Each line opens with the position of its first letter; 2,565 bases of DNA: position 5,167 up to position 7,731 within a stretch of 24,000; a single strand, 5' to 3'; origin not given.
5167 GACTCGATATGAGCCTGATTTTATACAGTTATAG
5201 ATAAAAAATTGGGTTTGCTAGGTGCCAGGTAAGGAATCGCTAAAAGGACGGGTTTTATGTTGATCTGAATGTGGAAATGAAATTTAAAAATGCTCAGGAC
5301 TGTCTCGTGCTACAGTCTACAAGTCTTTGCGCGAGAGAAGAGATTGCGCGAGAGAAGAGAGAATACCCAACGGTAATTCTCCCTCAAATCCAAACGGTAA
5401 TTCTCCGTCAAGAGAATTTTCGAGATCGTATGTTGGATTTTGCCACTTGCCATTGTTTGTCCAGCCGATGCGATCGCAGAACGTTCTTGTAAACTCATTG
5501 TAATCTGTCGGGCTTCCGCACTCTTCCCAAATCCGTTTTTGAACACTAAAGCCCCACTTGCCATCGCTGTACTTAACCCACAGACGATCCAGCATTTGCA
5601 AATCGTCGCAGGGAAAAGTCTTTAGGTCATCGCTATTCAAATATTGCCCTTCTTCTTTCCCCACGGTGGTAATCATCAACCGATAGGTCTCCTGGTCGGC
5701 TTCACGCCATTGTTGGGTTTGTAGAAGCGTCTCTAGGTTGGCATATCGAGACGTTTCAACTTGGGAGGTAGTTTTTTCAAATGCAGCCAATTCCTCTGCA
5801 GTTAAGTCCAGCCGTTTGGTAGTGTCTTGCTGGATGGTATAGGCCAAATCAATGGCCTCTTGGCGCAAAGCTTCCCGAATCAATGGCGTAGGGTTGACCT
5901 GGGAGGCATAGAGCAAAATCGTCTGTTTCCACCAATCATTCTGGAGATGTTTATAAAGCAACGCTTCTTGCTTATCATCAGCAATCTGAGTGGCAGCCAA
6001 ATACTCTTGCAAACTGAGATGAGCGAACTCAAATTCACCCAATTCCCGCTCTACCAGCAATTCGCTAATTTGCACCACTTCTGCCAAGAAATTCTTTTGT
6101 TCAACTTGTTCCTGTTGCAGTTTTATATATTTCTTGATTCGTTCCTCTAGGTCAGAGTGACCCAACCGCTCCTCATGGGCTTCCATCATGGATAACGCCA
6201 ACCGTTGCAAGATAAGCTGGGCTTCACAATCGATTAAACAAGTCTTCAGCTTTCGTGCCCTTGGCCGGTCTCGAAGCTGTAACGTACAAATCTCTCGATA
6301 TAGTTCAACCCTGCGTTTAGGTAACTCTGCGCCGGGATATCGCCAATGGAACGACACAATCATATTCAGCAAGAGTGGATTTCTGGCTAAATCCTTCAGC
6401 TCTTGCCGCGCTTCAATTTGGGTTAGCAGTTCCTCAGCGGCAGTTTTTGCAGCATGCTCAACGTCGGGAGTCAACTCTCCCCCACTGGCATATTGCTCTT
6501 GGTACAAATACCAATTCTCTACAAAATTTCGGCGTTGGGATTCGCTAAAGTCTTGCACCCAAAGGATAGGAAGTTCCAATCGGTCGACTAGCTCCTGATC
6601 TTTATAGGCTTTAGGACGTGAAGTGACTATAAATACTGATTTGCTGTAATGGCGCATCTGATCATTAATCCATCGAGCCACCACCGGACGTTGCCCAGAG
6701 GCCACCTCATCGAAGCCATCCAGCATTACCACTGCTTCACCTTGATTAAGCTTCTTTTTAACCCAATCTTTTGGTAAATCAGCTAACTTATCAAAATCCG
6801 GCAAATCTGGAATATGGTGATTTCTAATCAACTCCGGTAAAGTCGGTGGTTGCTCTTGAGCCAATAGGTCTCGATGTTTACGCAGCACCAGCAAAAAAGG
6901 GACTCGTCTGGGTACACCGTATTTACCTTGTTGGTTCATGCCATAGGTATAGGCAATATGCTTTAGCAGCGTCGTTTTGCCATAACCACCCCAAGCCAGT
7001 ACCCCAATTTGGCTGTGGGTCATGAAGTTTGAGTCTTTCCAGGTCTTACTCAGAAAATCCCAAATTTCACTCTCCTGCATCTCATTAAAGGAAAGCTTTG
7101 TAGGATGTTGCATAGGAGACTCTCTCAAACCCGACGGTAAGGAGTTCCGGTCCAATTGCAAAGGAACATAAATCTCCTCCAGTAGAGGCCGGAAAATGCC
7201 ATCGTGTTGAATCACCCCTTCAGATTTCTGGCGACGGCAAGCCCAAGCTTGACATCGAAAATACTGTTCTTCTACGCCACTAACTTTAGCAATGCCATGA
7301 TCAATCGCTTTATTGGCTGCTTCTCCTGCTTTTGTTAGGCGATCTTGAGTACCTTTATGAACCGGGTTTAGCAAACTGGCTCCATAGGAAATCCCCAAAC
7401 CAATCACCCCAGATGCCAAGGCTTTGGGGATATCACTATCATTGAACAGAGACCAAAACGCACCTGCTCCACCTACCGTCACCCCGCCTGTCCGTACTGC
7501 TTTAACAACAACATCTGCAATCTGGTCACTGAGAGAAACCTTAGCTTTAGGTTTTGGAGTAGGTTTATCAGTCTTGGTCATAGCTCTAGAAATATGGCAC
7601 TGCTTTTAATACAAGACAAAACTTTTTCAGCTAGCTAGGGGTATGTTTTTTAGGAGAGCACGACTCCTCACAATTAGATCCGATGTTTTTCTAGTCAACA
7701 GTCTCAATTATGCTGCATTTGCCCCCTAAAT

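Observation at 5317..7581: NLR-like NACHT NTPase fusing a glycine-zipper membrane-type N-terminus to a tetrapyrrole-binding GUN4 domain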

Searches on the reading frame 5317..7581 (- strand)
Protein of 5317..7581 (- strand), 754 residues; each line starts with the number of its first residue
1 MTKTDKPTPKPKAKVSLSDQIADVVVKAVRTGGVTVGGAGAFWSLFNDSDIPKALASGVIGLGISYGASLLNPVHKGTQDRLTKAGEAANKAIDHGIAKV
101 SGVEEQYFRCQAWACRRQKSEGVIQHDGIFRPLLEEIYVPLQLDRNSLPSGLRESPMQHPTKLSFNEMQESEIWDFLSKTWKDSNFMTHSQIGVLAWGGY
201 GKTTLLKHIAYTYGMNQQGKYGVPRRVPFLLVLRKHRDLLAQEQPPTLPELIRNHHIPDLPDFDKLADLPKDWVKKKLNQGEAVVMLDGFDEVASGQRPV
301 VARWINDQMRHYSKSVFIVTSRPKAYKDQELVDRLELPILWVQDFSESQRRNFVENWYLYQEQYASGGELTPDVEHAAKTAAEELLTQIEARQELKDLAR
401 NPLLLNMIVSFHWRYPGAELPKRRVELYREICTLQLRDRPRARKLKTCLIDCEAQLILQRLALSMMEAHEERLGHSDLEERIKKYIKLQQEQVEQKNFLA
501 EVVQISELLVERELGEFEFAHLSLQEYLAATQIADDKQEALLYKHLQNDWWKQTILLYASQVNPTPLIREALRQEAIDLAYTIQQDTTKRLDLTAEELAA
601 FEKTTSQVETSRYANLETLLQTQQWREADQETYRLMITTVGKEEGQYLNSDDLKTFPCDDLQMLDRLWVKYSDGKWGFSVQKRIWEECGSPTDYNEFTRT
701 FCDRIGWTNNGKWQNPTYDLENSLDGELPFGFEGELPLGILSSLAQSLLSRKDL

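Call 3: search_protein_families(library=pfam, proteins=[window:5317-7581:-], max_evalue=1)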
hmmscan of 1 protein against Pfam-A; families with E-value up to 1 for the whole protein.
window:5317-7581:- (754 aa): 7 families
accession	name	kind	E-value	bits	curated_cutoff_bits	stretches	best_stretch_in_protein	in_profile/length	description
PF05419.17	GUN4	-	2.7e-32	112.3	29.2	1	609-721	4-112/141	GUN4-like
PF05729.18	NACHT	-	2.3e-12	47.5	26.7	1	199-357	10-163/167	NACHT domain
PF24938.1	DUF7755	-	7.5e-06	25.9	27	1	447-557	26-133/150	Domain of unknown function (DUF7755)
PF25199.1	nSTAND_NTPase5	-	0.0054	17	34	1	192-214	44-66/145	Novel STAND NTPase 5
PF24883.2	NPHP3_N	-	0.012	16.2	24.8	1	240-322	79-164/164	Nephrocystin 3, N-terminal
PF25521.1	HTH_TANC1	-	0.053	13.7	27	1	489-532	39-82/154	TANC1-like, winged helix-turn-helix domain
PF01160.23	Opiods_neuropep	-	0.19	12.3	23.5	1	432-458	9-35/47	Vertebrate endogenous opioids neuropeptide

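Call 4: search_protein_families(library=padloc, proteins=[window:5317-7581:-], max_evalue=1)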
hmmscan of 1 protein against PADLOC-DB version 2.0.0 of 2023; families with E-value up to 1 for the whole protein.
window:5317-7581:- (754 aa): 2 families
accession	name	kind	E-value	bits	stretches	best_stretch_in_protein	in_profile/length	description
PDLC04062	PD-T4-6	-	2.6e-36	123.6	1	542-729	240-423/450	-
PDLC04140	mad8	-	0.00025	18.7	1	185-227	23-58/314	mads_8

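Call 5: search_protein_families(library=ncbifam, proteins=[window:5317-7581:-], max_evalue=1)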
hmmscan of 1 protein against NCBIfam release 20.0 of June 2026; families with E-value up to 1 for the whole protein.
window:5317-7581:- (754 aa): 3 families
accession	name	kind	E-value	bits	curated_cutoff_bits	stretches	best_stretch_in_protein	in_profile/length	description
NF053861.1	DS8_antiphage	equivalog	0.00093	17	790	1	277-380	439-545/994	anti-phage protein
TIGR00231.1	small_GTP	domain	0.02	14.7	42.5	1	189-225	3-39/164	GTP-binding protein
NF011359.0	PRK14777.1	subfamily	0.1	12.2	187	1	39-64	73-98/191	lipoprotein signal peptidase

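Call 16: find_homologous_proteins(query=window:5317-7581:-, max_evalue=0.00001)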
Query window:5317-7581:- (754 aa): 941 proteins with E <= 0.00001 among 8000 candidates; the best 120 are listed.
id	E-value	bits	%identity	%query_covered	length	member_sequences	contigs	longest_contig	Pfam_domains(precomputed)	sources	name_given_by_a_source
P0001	0.0e+0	1736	100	100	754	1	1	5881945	PF05729.19,PF24938.2,PF05419.18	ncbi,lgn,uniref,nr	ncbi:GUN4 domain-containing protein [Acaryochloris marina]|uniref:GUN4 domain-containing protein n=1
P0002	0.0e+0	1381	82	100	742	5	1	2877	PF05729.19,PF05419.18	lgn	-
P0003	0.0e+0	1375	81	99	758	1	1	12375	PF05729.19,PF05419.18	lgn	-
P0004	0.0e+0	1373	82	100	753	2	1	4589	PF05729.19,PF05419.18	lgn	-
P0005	0.0e+0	1364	82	97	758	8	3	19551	PF05729.19,PF05419.18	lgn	-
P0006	0.0e+0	1341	80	99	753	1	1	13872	PF05729.19,PF05419.18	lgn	-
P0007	0.0e+0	1337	79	99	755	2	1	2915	PF05729.19,PF05419.18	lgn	-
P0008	0.0e+0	1333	79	99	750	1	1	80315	PF05729.19,PF05419.18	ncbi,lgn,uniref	ncbi:GUN4 domain-containing protein [Acaryochloris marina NIES-2412]|uniref:GUN4 domain-containing p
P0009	0.0e+0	1329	79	100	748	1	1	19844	PF05729.19,PF05419.18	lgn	-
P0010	0.0e+0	1327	79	99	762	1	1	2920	PF05729.19,PF05419.18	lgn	-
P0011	0.0e+0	1308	79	97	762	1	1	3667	PF05729.19,PF05419.18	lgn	-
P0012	0.0e+0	1307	80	97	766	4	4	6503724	PF05729.19,PF05419.18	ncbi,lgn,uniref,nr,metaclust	ncbi:GUN4 domain-containing protein [Acaryochloris marina]|uniref:NACHT domain-containing protein n=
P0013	0.0e+0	1271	77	97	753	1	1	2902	PF05729.19,PF05419.18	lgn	-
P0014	3.4e-288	976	78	73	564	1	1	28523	PF05729.19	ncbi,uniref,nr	ncbi:NACHT domain-containing protein [Acaryochloris sp. IP29b_bin.148]|uniref:NACHT domain-containin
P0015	1.2e-276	938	58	100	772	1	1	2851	PF05729.19,PF05419.18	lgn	-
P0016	6.7e-266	902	58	99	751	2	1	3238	PF05729.19,PF05419.18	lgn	-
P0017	2.6e-264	897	57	97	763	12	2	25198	PF05729.19,PF05419.18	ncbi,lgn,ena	-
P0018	4.2e-262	890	58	97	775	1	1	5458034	PF05729.19,PF05419.18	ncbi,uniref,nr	uniref:GUN4 domain-containing protein n=1 Tax=Trichocoleus desertorum TaxID=1481672 RepID=UPI0025B32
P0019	5.6e-261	886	57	99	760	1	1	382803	PF05729.19,PF05419.18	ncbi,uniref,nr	ncbi:GUN4 domain-containing protein [Trichocoleus sp. FACHB-262]|uniref:GUN4 domain-containing prote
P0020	1.1e-260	885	57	98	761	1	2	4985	PF05729.19,PF05419.18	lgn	-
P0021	1.1e-259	882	56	99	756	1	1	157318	PF05729.19,PF05419.18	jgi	jgi:hypothetical protein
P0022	2.5e-259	881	57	96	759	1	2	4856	PF05729.19,PF05419.18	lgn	-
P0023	1.9e-258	878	56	99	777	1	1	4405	PF05729.19,PF05419.18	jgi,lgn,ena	-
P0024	1.3e-256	872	56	97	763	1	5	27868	PF05729.19,PF05419.18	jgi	jgi:hypothetical protein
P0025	4.5e-256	870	56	97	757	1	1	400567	PF05729.19,PF05419.18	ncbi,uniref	ncbi:GUN4 domain-containing protein [Leptolyngbya sp. GB1-A1]|uniref:GUN4 domain-containing protein 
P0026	1.2e-255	868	55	98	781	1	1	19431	PF05729.19,PF05419.18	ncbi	-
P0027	2.7e-255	867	56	98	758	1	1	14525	PF05729.19,PF05419.18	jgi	jgi:hypothetical protein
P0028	3.6e-255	867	56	99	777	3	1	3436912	PF05729.19,PF05419.18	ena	-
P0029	5.5e-255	866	56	99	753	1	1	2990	PF05729.19,PF05419.18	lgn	-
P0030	2.6e-254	864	57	95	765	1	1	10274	PF05729.19,PF05419.18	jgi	jgi:GUN4-like/NACHT domain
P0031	4.7e-254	863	54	97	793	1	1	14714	PF05729.19,PF05419.18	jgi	jgi:predicted NACHT family NTPase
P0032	6.6e-254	863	57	94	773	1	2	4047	PF05729.19,PF05419.18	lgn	-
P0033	1.9e-252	858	56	96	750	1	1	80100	PF05729.19,PF05419.18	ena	-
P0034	5.8e-252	856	55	96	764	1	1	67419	PF05729.19,PF05419.18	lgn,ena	-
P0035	8.2e-252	856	55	96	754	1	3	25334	PF05729.19,PF05419.18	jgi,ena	jgi:hypothetical protein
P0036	1.1e-251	855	55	95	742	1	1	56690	PF05729.19,PF05419.18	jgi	-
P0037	8.3e-251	852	55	98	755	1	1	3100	PF05729.19,PF05419.18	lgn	-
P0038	1.0e-250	852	56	97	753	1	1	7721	PF05729.19,PF05419.18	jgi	jgi:GUN4-like/NACHT domain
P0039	3.0e-250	850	54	98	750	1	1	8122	PF05729.19,PF05419.18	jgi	jgi:GUN4-like/NACHT domain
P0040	1.1e-249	849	53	97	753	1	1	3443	PF05729.19,PF05419.18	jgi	jgi:hypothetical protein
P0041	4.9e-249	846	55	94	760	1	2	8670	PF05729.19,PF05419.18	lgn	-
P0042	2.5e-248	844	55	96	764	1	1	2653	PF05729.19,PF05419.18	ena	-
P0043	4.4e-248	843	56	95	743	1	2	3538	PF05729.19,PF05419.18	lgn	-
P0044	4.9e-248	843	54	100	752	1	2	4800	PF05729.19,PF05419.18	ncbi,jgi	jgi:predicted NACHT family NTPase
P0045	1.4e-247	842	55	96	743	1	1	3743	PF05729.19,PF05419.18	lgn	-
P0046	3.1e-247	841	55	96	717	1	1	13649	PF05729.19,PF05419.18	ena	-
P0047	8.1e-247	839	55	94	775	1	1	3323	PF05729.19,PF05419.18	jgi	jgi:hypothetical protein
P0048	1.2e-246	839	54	97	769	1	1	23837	PF05729.19,PF05419.18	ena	-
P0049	5.3e-246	836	58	91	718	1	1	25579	PF05729.19,PF05419.18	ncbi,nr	ncbi:MAG: GUN4 domain-containing protein [Oculatellaceae cyanobacterium bins.114]|nr:GUN4 domain-con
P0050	1.1e-245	835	55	96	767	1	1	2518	PF05729.19,PF05419.18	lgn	-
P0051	1.3e-244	832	56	94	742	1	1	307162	PF05729.19,PF05419.18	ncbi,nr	ncbi:MAG: GUN4 domain-containing protein [Leptolyngbya sp. SIO1E4]|nr:GUN4 domain-containing protein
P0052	2.4e-244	831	54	95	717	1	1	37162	PF05729.19,PF05419.18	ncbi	-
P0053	2.3e-243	828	53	100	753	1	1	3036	PF05729.19,PF05419.18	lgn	-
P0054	4.6e-243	827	53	99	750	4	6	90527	PF05729.19,PF05419.18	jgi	jgi:predicted NACHT family NTPase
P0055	1.0e-242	826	53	97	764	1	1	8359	PF05729.19,PF05419.18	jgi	jgi:hypothetical protein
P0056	1.0e-242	826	55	93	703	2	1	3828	PF05729.19,PF05419.18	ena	-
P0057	1.3e-242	825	52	99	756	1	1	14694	PF05729.19,PF05419.18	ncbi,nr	ncbi:MAG: NACHT domain-containing protein [Leptolyngbyaceae cyanobacterium SM2_5_2]|nr:NACHT domain-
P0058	5.0e-242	823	54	95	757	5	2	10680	PF05729.19,PF05419.18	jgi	jgi:predicted NACHT family NTPase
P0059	5.2e-242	823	53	97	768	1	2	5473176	PF05729.19,PF05419.18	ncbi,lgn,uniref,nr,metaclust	ncbi:GUN4 domain-containing protein [Leptolyngbya sp. PCC 6406]|uniref:GUN4 domain-containing protei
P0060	5.7e-242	823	54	99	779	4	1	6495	PF05729.19,PF05419.18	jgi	jgi:hypothetical protein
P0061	6.4e-242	823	53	98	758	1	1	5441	PF05729.19,PF05419.18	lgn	-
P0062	1.3e-240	819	54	96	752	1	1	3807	PF05729.19,PF05419.18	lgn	-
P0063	1.3e-240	819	53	97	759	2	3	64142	PF05729.19,PF05419.18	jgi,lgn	jgi:predicted NACHT family NTPase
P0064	1.4e-240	819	54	96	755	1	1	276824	PF05729.19,PF05419.18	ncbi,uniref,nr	ncbi:GUN4 domain-containing protein [Nodosilinea sp. FACHB-131]|uniref:GUN4 domain-containing protei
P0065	1.6e-240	818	52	98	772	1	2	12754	PF05729.19,PF05419.18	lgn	-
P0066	7.7e-240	816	53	96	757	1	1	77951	PF05729.19,PF05419.18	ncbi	-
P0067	9.4e-240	816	54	95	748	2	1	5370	PF05729.19,PF05419.18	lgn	-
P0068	1.1e-239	816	53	99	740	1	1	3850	PF05729.19,PF05419.18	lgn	-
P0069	2.7e-239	814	52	100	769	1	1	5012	PF05729.19,PF05419.18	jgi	jgi:hypothetical protein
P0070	4.4e-239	814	53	99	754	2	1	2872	PF05729.19,PF05419.18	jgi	-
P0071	7.7e-239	813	53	97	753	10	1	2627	PF05729.19,PF05419.18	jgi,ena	-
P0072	8.3e-239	813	61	82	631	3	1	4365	PF05729.19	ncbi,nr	ncbi:MAG: NACHT domain-containing protein [Leptolyngbyaceae cyanobacterium RM1_405_57]|nr:NACHT doma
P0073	2.1e-238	811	54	96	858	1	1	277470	PF05729.19,PF05419.18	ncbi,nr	nr:GUN4 domain-containing protein [Nodosilinea sp. TSF1-S3]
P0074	2.3e-238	811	53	99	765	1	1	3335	PF05729.19,PF05419.18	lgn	-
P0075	6.3e-238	810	53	96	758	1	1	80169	PF05729.19,PF05419.18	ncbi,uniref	ncbi:GUN4 domain-containing protein [Nodosilinea sp. AN01ver1]|uniref:GUN4 domain-containing protein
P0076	6.7e-238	810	50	97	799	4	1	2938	PF05729.19,PF05419.18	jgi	-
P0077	9.8e-238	809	54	96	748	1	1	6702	PF05729.19,PF05419.18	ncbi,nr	ncbi:NTPase (NACHT family) [filamentous cyanobacterium CCP3]|nr:NTPase (NACHT family) [filamentous c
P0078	1.5e-237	808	53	96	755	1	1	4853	PF05729.19,PF05419.18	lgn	-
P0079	1.7e-237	808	52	99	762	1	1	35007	PF05729.19,PF05419.18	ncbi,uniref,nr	ncbi:GUN4 domain-containing protein [Nodosilinea sp. LEGE 07088]|uniref:GUN4 domain-containing prote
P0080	1.8e-237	808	53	97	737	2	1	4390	PF05729.19,PF05419.18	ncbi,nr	ncbi:MAG: NACHT domain-containing protein [Leptolyngbya sp. SIO3F4]|nr:NACHT domain-containing prote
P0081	1.8e-237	808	53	96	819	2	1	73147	PF05729.19,PF05419.18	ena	-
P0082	3.1e-237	807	53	97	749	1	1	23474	PF05729.19,PF05419.18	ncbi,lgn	ncbi:MAG: GUN4 domain-containing protein [Cyanobacteria bacterium J06638_20]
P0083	5.1e-237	807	52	99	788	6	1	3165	PF05729.19,PF05419.18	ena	-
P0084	5.4e-237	807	49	99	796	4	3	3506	PF05729.19,PF05419.18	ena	-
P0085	5.9e-237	807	52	98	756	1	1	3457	PF05729.19,PF05419.18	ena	-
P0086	1.1e-236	806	53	97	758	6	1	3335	PF05729.19,PF05419.18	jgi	jgi:predicted NACHT family NTPase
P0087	1.6e-236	805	53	94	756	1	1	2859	PF05729.19,PF05419.18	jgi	jgi:tetratricopeptide (TPR) repeat protein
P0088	1.7e-236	805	52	99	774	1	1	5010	PF05729.19,PF05419.18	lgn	-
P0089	1.2e-235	802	51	100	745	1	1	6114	PF05729.19,PF05419.18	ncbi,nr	ncbi:MAG: NACHT domain-containing protein [Leptolyngbya sp. DLM2.Bin27]|nr:MAG: NACHT domain-contain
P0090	3.7e-235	801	52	98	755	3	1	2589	PF05729.19,PF05419.18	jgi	-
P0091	4.4e-235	800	54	94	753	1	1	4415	PF05729.19,PF05419.18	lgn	-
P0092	6.4e-235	800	53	96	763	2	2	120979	PF05729.19,PF05419.18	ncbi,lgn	ncbi:MAG: GUN4 domain-containing protein [Nodosilinea sp.]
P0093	1.7e-234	798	51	96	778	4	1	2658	PF05729.19,PF05419.18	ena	-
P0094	2.2e-234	798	52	98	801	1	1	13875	PF05729.19,PF05419.18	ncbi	-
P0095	2.4e-234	798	52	97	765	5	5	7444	PF05729.19,PF05419.18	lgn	-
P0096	3.6e-234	797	51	99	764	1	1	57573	PF05729.19,PF05419.18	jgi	jgi:GUN4-like/NACHT domain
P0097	7.9e-234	796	52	97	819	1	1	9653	PF05729.19,PF05419.18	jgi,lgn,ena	jgi:hypothetical protein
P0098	8.2e-234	796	51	99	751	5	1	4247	PF05729.19,PF05419.18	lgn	-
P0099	1.3e-233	796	52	97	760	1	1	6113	PF05729.19,PF05419.18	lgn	-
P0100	3.4e-233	794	53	95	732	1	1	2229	PF05729.19,PF05419.18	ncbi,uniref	ncbi:GUN4 domain-containing protein, partial [Nodosilinea sp. LEGE 07298]|uniref:GUN4 domain-contain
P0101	5.6e-233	793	53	95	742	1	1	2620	PF05729.19,PF05419.18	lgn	-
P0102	1.8e-232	792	52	97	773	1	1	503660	PF05729.19,PF05419.18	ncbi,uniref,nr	ncbi:GUN4 domain-containing protein [Nodosilinea sp. FACHB-13]|uniref:GUN4 domain-containing protein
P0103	5.5e-232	790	55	89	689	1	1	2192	PF05729.19,PF05419.18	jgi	jgi:GUN4-like/NACHT domain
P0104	2.4e-231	788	51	99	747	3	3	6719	PF05729.19,PF05419.18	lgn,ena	-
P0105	5.9e-231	787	50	97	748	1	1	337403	PF05729.19,PF05419.18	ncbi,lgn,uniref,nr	ncbi:NACHT domain-containing protein [Myxacorys almedinensis]|uniref:NACHT domain-containing protein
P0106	1.1e-230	786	52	96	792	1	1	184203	PF05729.19,PF05419.18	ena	-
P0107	1.1e-230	786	53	94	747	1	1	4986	PF05729.19,PF05419.18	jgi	jgi:GUN4-like/NACHT domain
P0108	1.2e-230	786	53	95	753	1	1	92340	PF05729.19,PF05419.18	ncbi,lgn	ncbi:MAG: GUN4 domain-containing protein [Cyanobacteria bacterium J06554_1]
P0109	1.3e-230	786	52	98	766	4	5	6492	PF05729.19,PF05419.18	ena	-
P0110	1.4e-230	786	51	97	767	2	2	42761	PF05729.19,PF05419.18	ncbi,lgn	ncbi:MAG: GUN4 domain-containing protein [Phormidesmis sp.]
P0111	3.4e-230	784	51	98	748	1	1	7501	PF05729.19,PF05419.18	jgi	-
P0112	3.9e-230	784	51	100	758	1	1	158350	PF05729.19,PF05419.18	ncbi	ncbi:MAG: GUN4 domain-containing protein [Cyanobacteria bacterium P01_D01_bin.156]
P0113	4.6e-230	784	51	100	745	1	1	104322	PF05729.19,PF05419.18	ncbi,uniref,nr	ncbi:GUN4 domain-containing protein [Vacuolonema iberomarrocanum]|uniref:GUN4 domain-containing prot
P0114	1.1e-229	782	50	100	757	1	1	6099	PF05729.19,PF05419.18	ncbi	ncbi:MAG: GUN4 domain-containing protein [Cyanobacteria bacterium P01_C01_bin.118]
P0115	1.4e-229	782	50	99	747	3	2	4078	PF05729.19,PF05419.18,PF25199.2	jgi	-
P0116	3.3e-229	781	53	94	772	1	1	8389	PF05729.19,PF05419.18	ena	-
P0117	3.5e-229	781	50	94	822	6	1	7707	PF05729.19,PF05419.18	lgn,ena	-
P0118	5.4e-229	780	52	98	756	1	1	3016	PF05729.19,PF05419.18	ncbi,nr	ncbi:MAG: GUN4 domain-containing protein [Pseudanabaenales cyanobacterium]|nr:GUN4 domain-containing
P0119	5.3e-228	777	52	94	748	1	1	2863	PF05729.19,PF05419.18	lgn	-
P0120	6.7e-228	777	50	100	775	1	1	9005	PF05729.19,PF05419.18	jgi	jgi:GUN4-like/NACHT domain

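Call 20: search_protein_families(library=pfam, proteins=[P0059, P0105], max_evalue=10)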
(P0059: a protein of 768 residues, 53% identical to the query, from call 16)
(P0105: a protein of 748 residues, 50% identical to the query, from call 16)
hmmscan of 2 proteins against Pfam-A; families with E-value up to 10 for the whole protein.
P0059 (768 aa): 8 families
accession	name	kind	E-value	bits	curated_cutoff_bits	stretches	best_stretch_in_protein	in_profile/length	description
PF05419.17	GUN4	-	7.3e-35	120.6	29.2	1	600-731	4-128/141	GUN4-like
PF05729.18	NACHT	-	3.4e-13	50.2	26.7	1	192-352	10-164/167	NACHT domain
PF25199.1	nSTAND_NTPase5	-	5.8e-05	23.4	34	1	173-206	32-65/145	Novel STAND NTPase 5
PF24883.2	NPHP3_N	-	0.069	13.8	24.8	1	225-315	71-164/164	Nephrocystin 3, N-terminal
PF13401.12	AAA_22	-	0.08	13.7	27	1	185-300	8-106/130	AAA domain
PF13797.11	Post_transc_reg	-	0.094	12.9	25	0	465-500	25-60/83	Post-transcriptional regulator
PF14131.11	DUF4298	-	0.16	12.5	27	1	581-625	11-53/87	Domain of unknown function (DUF4298)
PF25521.1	HTH_TANC1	-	0.17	12.1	27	1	481-524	35-81/154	TANC1-like, winged helix-turn-helix domain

P0105 (748 aa): 8 families
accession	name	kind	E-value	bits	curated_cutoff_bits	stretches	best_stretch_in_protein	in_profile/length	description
PF05419.17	GUN4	-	3.7e-38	131.3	29.2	1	609-738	5-132/141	GUN4-like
PF05729.18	NACHT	-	2.4e-15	57.2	26.7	1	198-356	10-163/167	NACHT domain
PF25521.1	HTH_TANC1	-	0.00039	20.7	27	1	472-530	25-81/154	TANC1-like, winged helix-turn-helix domain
PF20720.3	nSTAND3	-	0.00099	19.3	27.2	2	294-353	87-149/155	Novel STAND NTPase 3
PF25199.1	nSTAND_NTPase5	-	0.0099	16.1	34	1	185-212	38-65/145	Novel STAND NTPase 5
PF13401.12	AAA_22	-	0.017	15.9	27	1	191-307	8-109/130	AAA domain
PF04418.17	DUF543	-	0.055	13.8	24.1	1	7-57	10-62/75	Domain of unknown function (DUF543)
PF20455.3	DUF6708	-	0.076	13.2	27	1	347-393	105-156/200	Family of unknown function (DUF6708)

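Call 24: find_encoding_contigs(protein=P0012, flank=8000, max_places=3)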
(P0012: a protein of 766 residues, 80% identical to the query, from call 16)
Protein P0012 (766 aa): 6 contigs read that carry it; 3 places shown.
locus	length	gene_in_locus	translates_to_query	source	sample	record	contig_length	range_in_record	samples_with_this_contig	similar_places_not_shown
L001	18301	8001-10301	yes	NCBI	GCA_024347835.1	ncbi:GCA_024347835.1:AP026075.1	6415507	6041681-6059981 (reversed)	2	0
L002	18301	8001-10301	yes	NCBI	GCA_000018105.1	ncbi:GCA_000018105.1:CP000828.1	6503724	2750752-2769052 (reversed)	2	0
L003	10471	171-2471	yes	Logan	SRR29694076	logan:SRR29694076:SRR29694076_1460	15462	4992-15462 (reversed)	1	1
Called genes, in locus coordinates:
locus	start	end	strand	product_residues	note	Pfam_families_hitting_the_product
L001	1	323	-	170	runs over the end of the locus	-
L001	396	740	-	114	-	PF23025:YbjQ_2 (faint), PF01906:YbjQ_1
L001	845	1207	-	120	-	-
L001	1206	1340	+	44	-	-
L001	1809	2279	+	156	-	PF08719:NADAR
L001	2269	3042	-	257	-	-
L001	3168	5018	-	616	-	PF00072:Response_reg (faint), PF12452:DUF3685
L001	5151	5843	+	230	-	PF01694:Rhomboid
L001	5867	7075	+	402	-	-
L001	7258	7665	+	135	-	PF04480:DUF559, PF18741:MTES_1575 (weak)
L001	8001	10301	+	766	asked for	PF05729:NACHT, PF05419:GUN4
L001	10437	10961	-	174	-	PF08327:AHSA1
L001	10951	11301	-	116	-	PF01022:HTH_5, PF12840:HTH_20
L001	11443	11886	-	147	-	-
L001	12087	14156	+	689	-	PF00350:Dynamin_N, PF01926:MMR_HSR1 (weak), PF04548:AIG1 (faint), PF21808:Dynamin-like_hel_bact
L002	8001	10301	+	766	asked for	PF05729:NACHT, PF05419:GUN4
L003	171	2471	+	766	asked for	PF05729:NACHT, PF05419:GUN4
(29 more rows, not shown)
